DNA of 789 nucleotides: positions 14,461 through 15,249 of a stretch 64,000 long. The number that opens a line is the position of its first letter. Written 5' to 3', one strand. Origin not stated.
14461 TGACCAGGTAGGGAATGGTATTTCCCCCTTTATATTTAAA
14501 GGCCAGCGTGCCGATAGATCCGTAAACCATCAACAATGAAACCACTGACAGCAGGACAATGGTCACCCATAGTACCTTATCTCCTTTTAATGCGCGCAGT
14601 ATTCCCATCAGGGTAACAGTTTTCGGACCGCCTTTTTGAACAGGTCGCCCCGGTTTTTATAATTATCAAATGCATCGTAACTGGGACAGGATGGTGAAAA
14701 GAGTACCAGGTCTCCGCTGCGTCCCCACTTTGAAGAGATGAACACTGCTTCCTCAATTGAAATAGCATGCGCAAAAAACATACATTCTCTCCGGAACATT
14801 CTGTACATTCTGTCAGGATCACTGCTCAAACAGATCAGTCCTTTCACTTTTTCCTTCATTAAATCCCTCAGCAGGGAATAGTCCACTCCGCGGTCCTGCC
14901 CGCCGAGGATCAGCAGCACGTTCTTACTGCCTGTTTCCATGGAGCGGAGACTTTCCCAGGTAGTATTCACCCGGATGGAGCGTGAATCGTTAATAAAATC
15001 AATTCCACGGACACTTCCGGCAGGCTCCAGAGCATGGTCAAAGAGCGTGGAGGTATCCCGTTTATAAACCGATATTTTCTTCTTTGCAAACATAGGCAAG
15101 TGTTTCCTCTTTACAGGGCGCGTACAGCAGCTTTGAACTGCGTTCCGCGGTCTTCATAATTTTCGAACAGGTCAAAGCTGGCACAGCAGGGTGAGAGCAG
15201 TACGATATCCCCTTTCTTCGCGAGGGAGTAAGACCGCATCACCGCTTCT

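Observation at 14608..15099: Stand-alone, diverged copy of the MurD C-terminal domain inserted between murD and ftsW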

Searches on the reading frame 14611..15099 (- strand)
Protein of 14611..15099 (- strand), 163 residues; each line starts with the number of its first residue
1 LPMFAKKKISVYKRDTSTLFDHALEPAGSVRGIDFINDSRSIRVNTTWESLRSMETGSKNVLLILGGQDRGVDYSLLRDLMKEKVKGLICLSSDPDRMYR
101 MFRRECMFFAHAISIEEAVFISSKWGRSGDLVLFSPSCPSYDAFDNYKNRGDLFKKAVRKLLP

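Call 4: search_protein_families(library=pfam, proteins=[window:14611-15099:-], max_evalue=0.1)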
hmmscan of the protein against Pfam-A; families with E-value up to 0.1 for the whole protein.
window:14611-15099:- (163 aa): 1 family
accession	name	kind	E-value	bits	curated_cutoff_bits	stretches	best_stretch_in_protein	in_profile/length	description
PF02875.26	Mur_ligase_C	-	0.0001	23.6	28.4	1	45-138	26-127/127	Mur ligase, glutamate ligase domain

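Call 5: search_protein_families(library=ncbifam, proteins=[window:14611-15099:-], max_evalue=0.1)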
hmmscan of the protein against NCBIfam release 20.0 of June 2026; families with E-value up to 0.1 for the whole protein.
window:14611-15099:- (163 aa): 1 family
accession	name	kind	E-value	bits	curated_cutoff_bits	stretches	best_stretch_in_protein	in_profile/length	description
TIGR01087.1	murD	equivalog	5.2e-31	108.2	211.95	1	20-160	304-441/441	UDP-N-acetylmuramoyl-L-alanine--D-glutamate ligase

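Call 6: find_homologous_proteins(query=window:14611-15099:-, max_evalue=0.001)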
Query window:14611-15099:- (163 aa): 40 proteins with E <= 0.001 among 76 candidates.
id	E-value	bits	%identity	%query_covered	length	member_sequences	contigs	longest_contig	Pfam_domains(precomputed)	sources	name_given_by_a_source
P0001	3.2e-102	357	100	99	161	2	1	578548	-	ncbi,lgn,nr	ncbi:MAG: hypothetical protein IT233_02055 [Bacteroidia bacterium]|nr:hypothetical protein [Bacteroi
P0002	7.2e-80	284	76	99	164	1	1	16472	-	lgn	-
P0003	4.7e-79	282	77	98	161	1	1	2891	-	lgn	-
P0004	8.7e-72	258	71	97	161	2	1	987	-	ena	-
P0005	9.2e-71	255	76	88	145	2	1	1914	-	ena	-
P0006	2.6e-64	234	61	98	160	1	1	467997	PF02875.27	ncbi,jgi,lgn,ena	-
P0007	1.5e-54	202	58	98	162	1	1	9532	PF02875.27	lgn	-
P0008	4.5e-34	135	50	87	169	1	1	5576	PF02875.27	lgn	-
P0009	2.3e-33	133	47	96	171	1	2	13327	PF02875.27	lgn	-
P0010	1.0e-28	118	48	79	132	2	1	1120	PF02875.27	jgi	jgi:UDP-N-acetylmuramoylalanine--D-glutamate ligase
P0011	1.3e-27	114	46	87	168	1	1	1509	-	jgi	jgi:UDP-N-acetylmuramoylalanine--D-glutamate ligase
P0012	5.5e-27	112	41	87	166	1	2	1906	-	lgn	-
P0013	2.7e-26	110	45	84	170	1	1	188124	-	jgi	jgi:UDP-N-acetylmuramoylalanine--D-glutamate ligase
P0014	1.2e-25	108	43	87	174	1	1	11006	PF02875.27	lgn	-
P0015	1.2e-25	108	42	85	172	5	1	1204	PF02875.27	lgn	-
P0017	5.8e-25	106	40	85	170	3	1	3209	PF02875.27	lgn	-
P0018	6.2e-25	106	41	85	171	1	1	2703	PF02875.27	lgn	-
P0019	1.0e-24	105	43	84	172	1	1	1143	PF02875.27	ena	-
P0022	2.7e-24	104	42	87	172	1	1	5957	PF02875.27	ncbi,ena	-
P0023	3.5e-24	103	43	84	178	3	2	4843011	PF02875.27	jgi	jgi:UDP-N-acetylmuramoylalanine--D-glutamate ligase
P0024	5.7e-24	103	41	87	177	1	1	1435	PF02875.27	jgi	jgi:UDP-N-acetylmuramoylalanine--D-glutamate ligase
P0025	7.6e-24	102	43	84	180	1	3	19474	PF02875.27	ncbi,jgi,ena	-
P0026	1.5e-23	101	44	85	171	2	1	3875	PF02875.27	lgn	-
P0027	1.9e-23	101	43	87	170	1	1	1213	PF02875.27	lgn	-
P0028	2.1e-23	101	41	85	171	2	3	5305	PF02875.27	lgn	-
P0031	1.4e-22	98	42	84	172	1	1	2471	PF02875.27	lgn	-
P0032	1.5e-22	98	43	84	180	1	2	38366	PF02875.27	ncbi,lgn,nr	ncbi:MAG: hypothetical protein M3R17_01715 [Bacteroidota bacterium]|nr:hypothetical protein [Bactero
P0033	3.2e-22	97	41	84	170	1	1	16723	PF02875.27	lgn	-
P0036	1.5e-21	95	41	85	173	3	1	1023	PF02875.27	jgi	jgi:UDP-N-acetylmuramoylalanine--D-glutamate ligase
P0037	1.6e-21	95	43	84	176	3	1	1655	PF02875.27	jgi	jgi:UDP-N-acetylmuramoylalanine--D-glutamate ligase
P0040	2.5e-21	94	42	84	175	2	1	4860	PF02875.27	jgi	jgi:UDP-N-acetylmuramoylalanine--D-glutamate ligase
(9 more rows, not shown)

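Call 9: find_encoding_contigs(protein=P0006, flank=5000, max_places=3)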
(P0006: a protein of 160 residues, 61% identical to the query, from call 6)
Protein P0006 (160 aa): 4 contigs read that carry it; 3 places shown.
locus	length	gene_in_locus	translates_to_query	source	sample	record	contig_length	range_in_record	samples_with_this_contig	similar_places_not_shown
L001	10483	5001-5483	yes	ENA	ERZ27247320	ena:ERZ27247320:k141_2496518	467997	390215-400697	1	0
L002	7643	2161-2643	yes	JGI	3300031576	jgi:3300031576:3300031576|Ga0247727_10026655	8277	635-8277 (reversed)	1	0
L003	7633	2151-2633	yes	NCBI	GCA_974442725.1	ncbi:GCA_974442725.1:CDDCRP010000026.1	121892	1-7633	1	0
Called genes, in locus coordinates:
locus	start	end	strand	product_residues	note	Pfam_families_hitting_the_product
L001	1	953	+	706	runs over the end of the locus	PF03717:PBP_dimer, PF00905:Transpeptidase, PF03793:PASTA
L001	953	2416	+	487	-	PF01225:Mur_ligase, PF08245:Mur_ligase_M, PF02875:Mur_ligase_C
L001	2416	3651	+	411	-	PF10555:MraY_sig1 (weak), PF00953:Glycos_transf_4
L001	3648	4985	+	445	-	PF21377:MurD_N, PF21799:MurD-like_N (weak), PF08245:Mur_ligase_M, PF02875:Mur_ligase_C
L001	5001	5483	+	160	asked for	PF02875:Mur_ligase_C (faint)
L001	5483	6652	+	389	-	PF01098:FTSW_RODA_SPOVE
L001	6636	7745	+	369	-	PF03033:Glyco_transf_28, PF04101:Glyco_tran_28_C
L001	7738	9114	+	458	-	PF01225:Mur_ligase, PF08245:Mur_ligase_M, PF02875:Mur_ligase_C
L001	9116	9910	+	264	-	-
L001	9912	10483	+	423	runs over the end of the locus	PF11104:PilM_2 (faint), PF14450:FtsA, PF02491:SHS2_FTSA, PF06277:EutA, PF06723:MreB_Mbl, PF14450:FtsA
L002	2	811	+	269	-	?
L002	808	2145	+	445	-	PF21377:MurD_N, PF21799:MurD-like_N (weak), PF08245:Mur_ligase_M, PF02875:Mur_ligase_C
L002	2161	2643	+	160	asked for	PF02875:Mur_ligase_C (faint)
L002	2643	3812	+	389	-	PF01098:FTSW_RODA_SPOVE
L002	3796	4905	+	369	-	PF03033:Glyco_transf_28, PF04101:Glyco_tran_28_C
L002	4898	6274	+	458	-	PF01225:Mur_ligase, PF08245:Mur_ligase_M, PF02875:Mur_ligase_C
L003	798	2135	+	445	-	PF21377:MurD_N, PF21799:MurD-like_N (weak), PF08245:Mur_ligase_M, PF02875:Mur_ligase_C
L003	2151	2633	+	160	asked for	PF02875:Mur_ligase_C (faint)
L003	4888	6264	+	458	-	PF01225:Mur_ligase, PF08245:Mur_ligase_M, PF02875:Mur_ligase_C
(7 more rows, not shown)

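Call 10: find_encoding_contigs(protein=P0023, flank=5000, max_places=3)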
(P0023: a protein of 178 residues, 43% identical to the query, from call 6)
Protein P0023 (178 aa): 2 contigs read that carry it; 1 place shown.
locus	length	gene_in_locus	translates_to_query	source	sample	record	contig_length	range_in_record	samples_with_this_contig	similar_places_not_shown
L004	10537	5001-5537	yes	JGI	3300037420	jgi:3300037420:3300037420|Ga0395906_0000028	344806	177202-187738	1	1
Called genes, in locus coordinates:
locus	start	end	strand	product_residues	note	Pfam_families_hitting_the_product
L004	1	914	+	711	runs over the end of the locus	PF03717:PBP_dimer, PF00905:Transpeptidase, PF03793:PASTA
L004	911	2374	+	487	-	PF01225:Mur_ligase, PF08245:Mur_ligase_M, PF02875:Mur_ligase_C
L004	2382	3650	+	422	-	PF10555:MraY_sig1 (weak), PF00953:Glycos_transf_4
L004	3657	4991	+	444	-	PF21377:MurD_N, PF21799:MurD-like_N, PF08245:Mur_ligase_M, PF02875:Mur_ligase_C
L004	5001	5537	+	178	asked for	PF02875:Mur_ligase_C (weak)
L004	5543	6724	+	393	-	PF01098:FTSW_RODA_SPOVE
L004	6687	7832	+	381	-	PF03033:Glyco_transf_28, PF04101:Glyco_tran_28_C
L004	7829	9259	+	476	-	PF01225:Mur_ligase, PF08245:Mur_ligase_M, PF02875:Mur_ligase_C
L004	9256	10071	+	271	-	-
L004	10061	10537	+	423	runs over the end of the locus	PF00012:HSP70 (faint), PF14450:FtsA (weak), PF02491:SHS2_FTSA, PF06277:EutA, PF06723:MreB_Mbl, PF11104:PilM_2 (weak), PF14450:FtsA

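Call 12: search_solved_structures(query=window:14611-15099:-, max_evalue=0.001, show_alignments=3)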
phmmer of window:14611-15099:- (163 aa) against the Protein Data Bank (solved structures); distinct sequences matched with E-value up to 0.001: 11.
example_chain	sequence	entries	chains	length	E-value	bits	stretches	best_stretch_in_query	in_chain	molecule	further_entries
3lk7_A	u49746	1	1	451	8.2e-16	61.4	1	21-155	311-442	UDP-N-acetylmuramoylalanine--D-glutamate ligase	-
7sir_A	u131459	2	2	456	1.2e-14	57.5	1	21-161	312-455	UDP-N-acetylmuramoylalanine--D-glutamate ligase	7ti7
8dp2_A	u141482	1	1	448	3.1e-13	53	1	30-161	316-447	UDP-N-acetylmuramoylalanine--D-glutamate ligase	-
7sy9_A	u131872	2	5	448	3.1e-13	53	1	30-161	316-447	UDP-N-acetylmuramoylalanine--D-glutamate ligase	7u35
5a5f_A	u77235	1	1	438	1e-11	48.1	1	16-160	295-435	UDP-N-ACETYLMURAMOYLALANINE--D-GLUTAMATE LIGASE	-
2wjp_A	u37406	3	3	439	1e-11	48.1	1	16-160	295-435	UDP-N-ACETYLMURAMOYLALANINE--D-GLUTAMATE LIGASE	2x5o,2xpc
2jff_A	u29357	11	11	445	1e-11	48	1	16-160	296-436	UDP-N-ACETYLMURAMOYLALANINE--D-GLUTAMATE LIGASE | UDP-N-ACETYLMURAMOYL-ALANINE-D-GLUTAMATE LIGASE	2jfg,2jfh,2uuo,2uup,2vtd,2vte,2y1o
8v8w_A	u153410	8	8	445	1.1e-11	48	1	16-160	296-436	UDP-N-acetylmuramoylalanine--D-glutamate ligase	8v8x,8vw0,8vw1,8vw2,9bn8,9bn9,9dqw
1e0d_A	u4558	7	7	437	1.1e-11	48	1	16-160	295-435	UDP-N-ACETYLMURAMOYLALANINE--D-GLUTAMATE LIGASE | UDP-N-ACETYLMURAMOYL-L-ALANINE:D-GLUTAMATE LIGASE | UDP-N-ACETYLMURAMOYL-L-ALANINE/:D-GLUTAMATE LIGASE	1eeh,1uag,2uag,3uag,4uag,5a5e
8v8y_A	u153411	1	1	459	1.2e-11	47.8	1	16-160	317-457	UDP-N-acetylmuramoylalanine--D-glutamate ligase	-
4buc_A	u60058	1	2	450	2.4e-08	37.1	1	20-158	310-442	UDP-N-ACETYLMURAMOYLALANINE--D-GLUTAMATE LIGASE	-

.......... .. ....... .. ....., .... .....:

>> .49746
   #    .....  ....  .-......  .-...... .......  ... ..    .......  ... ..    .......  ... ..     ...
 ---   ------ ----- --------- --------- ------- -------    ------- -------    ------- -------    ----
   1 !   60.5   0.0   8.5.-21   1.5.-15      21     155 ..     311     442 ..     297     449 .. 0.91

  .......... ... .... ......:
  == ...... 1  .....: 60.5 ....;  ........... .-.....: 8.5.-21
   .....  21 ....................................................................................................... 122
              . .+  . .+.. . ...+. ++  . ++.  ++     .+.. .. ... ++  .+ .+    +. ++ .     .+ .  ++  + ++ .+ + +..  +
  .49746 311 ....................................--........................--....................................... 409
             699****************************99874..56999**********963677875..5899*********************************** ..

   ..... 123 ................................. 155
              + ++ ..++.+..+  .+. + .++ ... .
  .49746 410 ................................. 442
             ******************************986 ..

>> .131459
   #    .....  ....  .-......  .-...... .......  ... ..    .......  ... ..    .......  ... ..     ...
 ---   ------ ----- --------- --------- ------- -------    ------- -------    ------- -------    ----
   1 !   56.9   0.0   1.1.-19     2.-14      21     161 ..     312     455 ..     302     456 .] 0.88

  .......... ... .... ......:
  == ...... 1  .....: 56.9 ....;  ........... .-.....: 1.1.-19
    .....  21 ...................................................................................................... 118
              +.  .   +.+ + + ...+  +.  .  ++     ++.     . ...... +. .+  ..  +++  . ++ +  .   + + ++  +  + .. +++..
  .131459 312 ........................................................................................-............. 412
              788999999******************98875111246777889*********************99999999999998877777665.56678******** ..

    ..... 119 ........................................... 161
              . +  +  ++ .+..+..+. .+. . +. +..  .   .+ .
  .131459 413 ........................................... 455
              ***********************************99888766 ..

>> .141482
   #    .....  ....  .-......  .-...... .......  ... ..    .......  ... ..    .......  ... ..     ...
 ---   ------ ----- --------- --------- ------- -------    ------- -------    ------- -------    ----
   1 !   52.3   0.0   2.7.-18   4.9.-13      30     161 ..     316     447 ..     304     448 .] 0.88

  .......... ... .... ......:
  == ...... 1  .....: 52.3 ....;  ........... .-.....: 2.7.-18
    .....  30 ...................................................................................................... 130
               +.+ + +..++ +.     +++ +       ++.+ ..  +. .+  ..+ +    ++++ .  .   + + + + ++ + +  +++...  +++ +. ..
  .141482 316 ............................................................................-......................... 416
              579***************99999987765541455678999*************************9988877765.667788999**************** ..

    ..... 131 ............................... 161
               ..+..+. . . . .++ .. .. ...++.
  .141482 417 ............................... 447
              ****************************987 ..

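Call 17: find_related_loci(query=A1, collection=genome_contigs, flank=3000)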
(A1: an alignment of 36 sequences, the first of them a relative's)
Query A1 (161 aa) in genome_contigs; peptide patterns used: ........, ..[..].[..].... (x = any residue, [..] = any of these).
113 stretches matched a pattern; 95 encode a relative of the query (tblastn E <= 1e-3); the best 80 are kept; 80 distinct loci.
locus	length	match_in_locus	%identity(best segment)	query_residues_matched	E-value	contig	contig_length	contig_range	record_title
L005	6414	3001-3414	52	19-159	2e-42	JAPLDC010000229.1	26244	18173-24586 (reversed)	MAG: Bacteroidetes bacterium isolate LacPavin_0920_WC57_MAG_35_7 LacPavin_0920_WC57_scaffold_216200, whole genome shotgu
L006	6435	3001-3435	44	11-159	3e-40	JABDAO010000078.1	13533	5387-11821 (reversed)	MAG: Bacteroidetes bacterium isolate BWOrgControl_Nextera59_MAG1 3300020659.a:Ga0206851_1214, whole genome shotgun seque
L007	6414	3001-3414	50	19-159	3e-41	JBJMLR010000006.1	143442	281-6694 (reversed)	MAG: Bacteroidia bacterium isolate H3_16_all_fractions_metab_conc_113_RIFCSPLOWO2_12_FULL_35_15_curated_45_0 k255_551485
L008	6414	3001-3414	50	19-159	7e-41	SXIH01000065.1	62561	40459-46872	MAG: Bacteroidota bacterium isolate F1-120-MAGs045 F1-120__c910774, whole genome shotgun sequence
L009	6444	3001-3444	48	12-159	6e-41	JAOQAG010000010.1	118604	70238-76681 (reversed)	MAG: Bacteroidetes bacterium isolate RYN_276 scaffold_2276439, whole genome shotgun sequence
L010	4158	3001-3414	50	19-159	1e-40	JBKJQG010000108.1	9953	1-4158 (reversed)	MAG: Bacteroidia bacterium isolate ant_bin.490 k117_375706, whole genome shotgun sequence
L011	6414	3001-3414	50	19-159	1e-40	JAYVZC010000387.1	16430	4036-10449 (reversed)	MAG: Bacteroidota bacterium isolate GL88_DN_metabinner_4 GL88_DN_metabinner_4_386, whole genome shotgun sequence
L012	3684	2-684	49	19-159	2e-40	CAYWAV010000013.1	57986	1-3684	MAG TPA_asm: uncultured Chitinophaga sp. isolate SRP128246_co1_111 genome assembly, contig: NODE_545_length_57986_cov_15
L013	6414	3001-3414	50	19-159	5e-41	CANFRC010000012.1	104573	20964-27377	MAG: Bacteroidetes bacterium isolate Jr-16oct17-164 genome assembly, contig: Jr-16oct17-C385, whole genome shotgun seque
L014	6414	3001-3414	50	19-159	6e-41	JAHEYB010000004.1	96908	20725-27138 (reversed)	MAG: Bacteroidetes bacterium isolate nzgw118 NODE_298_length_96909_cov_5.284715, whole genome shotgun sequence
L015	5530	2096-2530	46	11-159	1e-39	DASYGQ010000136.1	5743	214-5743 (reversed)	MAG TPA_asm: Bacteroidia bacterium isolate SMAG_U4218 k141_255273, whole genome shotgun sequence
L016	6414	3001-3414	48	19-159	3e-39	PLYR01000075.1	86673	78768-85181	MAG: Bacteroidetes bacterium isolate palsa_965 73.20120700_P3D.249_contig_61056, whole genome shotgun sequence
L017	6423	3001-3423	48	17-160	9e-39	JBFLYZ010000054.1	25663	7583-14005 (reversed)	MAG: Bacteroidota bacterium isolate MAG098 MAG098_54, whole genome shotgun sequence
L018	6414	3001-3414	47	19-159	5e-37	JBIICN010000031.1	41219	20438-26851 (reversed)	MAG: Bacteroidia bacterium isolate ME2000-08-01pf_3300043466_group1_bin14 Rohwer_bin419_scaffold_463_c1, whole genome sh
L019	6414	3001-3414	48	19-159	3e-38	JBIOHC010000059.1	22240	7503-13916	MAG: Bacteroidia bacterium isolate GcC11-26 k141_344803_length_22240_cov_46.0000, whole genome shotgun sequence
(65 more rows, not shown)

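Call 21: search_protein_representatives(alignment_id=A1)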
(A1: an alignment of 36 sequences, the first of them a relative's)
Query: 36 sequences, 170 profile positions. Proteins with E-value up to 0.001 (for the whole library): 21797; up to 1e-10: 13071; up to 1e-30: 353. The best 150 are listed.
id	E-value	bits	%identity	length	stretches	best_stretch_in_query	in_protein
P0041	2.2e-77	275.1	-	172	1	1-168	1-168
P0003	2.7e-56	206.5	-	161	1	21-168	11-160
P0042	2.6e-54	200.0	-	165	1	13-165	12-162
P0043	6.6e-49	182.4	-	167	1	8-169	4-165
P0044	4.0e-48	179.9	-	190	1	8-169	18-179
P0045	6.0e-47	176.0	-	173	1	3-167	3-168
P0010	5.0e-46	173.1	-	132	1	35-166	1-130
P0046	6.8e-46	172.6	-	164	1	16-169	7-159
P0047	6.3e-44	166.2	-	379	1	10-167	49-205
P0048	1.1e-43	165.5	-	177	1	9-169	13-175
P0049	2.3e-43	164.4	-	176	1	11-166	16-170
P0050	3.1e-43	164.0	-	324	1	22-166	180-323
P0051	3.2e-43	163.9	-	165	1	10-169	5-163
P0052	3.4e-43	163.8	-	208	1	13-166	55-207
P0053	7.4e-43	162.7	-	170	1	4-166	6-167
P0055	4.7e-42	160.1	-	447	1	15-166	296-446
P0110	4.6e-37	143.9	-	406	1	28-165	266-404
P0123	1.5e-36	142.2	-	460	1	21-169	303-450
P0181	2.4e-34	135.0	-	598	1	16-166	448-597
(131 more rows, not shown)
